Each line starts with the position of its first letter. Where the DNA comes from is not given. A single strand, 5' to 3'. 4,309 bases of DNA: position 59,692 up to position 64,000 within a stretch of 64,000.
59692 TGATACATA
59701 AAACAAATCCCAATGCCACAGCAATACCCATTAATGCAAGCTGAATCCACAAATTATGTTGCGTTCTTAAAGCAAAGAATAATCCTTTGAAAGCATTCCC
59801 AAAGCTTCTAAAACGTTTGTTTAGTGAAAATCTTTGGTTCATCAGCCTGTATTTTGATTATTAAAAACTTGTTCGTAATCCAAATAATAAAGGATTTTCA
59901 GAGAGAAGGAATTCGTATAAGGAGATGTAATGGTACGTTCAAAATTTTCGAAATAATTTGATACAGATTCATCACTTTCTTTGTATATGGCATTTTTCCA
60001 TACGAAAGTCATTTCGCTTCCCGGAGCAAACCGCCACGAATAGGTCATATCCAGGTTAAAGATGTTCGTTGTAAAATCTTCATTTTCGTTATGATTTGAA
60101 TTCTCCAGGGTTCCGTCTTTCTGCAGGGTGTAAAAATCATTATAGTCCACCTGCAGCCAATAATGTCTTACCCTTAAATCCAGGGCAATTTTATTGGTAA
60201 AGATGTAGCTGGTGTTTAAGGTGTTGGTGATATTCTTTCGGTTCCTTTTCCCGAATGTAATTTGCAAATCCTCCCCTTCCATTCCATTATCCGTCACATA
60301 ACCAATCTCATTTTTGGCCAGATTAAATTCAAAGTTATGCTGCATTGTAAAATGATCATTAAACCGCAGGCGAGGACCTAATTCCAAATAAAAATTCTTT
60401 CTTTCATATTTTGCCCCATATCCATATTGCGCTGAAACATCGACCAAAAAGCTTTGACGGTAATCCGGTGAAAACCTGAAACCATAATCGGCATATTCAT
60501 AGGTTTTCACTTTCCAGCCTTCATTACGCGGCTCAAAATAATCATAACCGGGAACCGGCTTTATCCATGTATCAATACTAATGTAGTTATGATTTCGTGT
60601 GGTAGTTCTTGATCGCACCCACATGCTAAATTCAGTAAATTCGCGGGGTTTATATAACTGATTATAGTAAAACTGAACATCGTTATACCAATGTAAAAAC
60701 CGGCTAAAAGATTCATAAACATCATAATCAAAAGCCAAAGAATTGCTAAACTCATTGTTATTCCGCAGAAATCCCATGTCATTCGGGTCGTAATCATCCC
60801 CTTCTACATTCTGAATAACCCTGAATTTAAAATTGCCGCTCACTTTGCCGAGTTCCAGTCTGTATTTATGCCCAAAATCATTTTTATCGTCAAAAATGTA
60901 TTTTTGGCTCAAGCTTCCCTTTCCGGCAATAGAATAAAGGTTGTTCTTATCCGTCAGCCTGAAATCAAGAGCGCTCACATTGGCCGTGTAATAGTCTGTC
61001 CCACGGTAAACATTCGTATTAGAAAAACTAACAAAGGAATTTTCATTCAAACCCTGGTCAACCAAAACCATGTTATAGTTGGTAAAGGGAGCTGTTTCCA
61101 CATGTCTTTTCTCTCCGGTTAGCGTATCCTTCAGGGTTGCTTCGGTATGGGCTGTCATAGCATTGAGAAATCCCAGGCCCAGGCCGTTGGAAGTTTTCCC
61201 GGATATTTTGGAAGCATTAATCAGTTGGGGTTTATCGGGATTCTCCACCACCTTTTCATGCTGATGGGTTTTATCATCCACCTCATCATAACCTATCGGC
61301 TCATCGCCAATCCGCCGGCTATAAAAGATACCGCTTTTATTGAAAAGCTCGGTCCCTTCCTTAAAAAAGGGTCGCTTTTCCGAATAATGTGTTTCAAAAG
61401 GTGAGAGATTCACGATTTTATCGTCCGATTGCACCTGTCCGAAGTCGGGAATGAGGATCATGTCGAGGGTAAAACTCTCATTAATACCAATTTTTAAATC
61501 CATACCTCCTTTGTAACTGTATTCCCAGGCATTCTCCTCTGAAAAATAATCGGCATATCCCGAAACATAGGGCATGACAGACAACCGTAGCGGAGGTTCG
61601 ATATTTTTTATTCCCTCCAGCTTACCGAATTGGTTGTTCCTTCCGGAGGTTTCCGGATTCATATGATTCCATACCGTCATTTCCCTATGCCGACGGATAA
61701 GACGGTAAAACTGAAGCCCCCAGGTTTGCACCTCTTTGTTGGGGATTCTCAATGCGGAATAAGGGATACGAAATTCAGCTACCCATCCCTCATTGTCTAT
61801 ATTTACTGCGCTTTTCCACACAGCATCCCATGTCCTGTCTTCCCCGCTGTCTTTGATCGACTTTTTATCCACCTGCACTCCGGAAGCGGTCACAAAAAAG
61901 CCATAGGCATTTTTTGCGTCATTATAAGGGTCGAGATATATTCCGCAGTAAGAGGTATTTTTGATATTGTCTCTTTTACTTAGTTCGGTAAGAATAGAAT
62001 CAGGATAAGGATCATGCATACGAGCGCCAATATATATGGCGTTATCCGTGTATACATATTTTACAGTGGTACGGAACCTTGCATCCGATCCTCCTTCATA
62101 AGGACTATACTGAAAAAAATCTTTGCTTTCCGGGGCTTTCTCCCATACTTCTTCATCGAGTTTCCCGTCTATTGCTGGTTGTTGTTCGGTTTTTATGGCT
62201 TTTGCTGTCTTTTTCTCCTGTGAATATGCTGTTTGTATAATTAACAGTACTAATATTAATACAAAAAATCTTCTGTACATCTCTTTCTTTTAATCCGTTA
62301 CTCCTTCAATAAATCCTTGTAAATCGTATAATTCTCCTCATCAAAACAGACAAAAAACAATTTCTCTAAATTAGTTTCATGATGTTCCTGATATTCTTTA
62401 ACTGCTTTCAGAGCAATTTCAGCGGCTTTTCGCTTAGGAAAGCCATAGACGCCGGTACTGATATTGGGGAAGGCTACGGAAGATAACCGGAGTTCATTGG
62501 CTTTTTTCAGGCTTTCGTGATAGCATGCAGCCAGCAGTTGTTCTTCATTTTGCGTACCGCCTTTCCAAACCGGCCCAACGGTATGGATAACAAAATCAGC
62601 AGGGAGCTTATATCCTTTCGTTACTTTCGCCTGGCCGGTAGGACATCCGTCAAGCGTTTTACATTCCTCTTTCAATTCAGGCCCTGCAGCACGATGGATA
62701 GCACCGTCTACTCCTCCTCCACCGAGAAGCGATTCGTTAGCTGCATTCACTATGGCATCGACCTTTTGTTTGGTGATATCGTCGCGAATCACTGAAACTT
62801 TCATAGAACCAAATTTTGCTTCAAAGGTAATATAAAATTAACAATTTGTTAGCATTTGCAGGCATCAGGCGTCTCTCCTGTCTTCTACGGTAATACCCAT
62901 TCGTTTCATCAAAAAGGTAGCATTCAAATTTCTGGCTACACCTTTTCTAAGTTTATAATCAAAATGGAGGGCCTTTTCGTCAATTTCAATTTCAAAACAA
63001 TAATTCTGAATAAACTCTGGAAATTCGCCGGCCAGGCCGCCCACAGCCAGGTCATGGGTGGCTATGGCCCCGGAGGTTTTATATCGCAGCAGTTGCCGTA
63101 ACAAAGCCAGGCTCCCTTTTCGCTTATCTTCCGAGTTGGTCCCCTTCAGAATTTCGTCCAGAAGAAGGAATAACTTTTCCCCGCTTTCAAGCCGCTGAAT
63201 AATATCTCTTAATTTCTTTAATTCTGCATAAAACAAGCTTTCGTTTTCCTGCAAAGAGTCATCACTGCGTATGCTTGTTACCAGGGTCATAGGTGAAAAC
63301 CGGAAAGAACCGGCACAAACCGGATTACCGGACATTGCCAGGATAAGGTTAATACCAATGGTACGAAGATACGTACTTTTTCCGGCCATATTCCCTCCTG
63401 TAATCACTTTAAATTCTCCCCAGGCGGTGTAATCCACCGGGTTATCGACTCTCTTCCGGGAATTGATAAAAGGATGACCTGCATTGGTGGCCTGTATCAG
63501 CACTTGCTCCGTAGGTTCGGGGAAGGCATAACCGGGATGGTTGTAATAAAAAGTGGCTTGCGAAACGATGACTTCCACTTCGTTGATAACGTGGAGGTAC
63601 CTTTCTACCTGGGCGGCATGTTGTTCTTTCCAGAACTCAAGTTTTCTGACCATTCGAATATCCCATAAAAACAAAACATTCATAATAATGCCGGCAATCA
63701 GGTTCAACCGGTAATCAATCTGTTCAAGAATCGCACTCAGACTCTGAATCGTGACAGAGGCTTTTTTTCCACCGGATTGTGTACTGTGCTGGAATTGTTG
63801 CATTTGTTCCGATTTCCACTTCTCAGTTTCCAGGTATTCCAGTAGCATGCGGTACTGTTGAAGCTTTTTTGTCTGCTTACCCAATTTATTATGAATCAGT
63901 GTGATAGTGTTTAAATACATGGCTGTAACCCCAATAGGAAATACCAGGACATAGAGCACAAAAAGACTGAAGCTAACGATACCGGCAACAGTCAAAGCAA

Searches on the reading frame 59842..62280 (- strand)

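Call 85: search_protein_families(library=pfam, proteins=[window:59842-62280:-], max_evalue=0.00001)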
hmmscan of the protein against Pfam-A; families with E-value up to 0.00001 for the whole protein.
window:59842-62280:- (812 aa): 2 families
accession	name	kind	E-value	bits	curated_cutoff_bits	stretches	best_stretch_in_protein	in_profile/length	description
PF19313.5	DUF5916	-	2.2e-197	657.8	22.6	1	229-806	1-569/572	Domain of unknown function (DUF5916)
PF06452.16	CBM9_1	-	1e-09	39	23.4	1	37-191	1-146/185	Carbohydrate family 9 binding domain-like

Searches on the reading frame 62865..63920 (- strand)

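Call 85: search_protein_families(library=pfam, proteins=[window:62865-63920:-], max_evalue=0.00001)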
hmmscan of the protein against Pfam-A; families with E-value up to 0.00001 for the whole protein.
window:62865-63920:- (351 aa): 1 family
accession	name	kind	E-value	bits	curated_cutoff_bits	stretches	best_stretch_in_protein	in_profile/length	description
PF00488.27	MutS_V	-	1.6e-23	84.1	30.2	1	172-330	2-159/188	MutS domain V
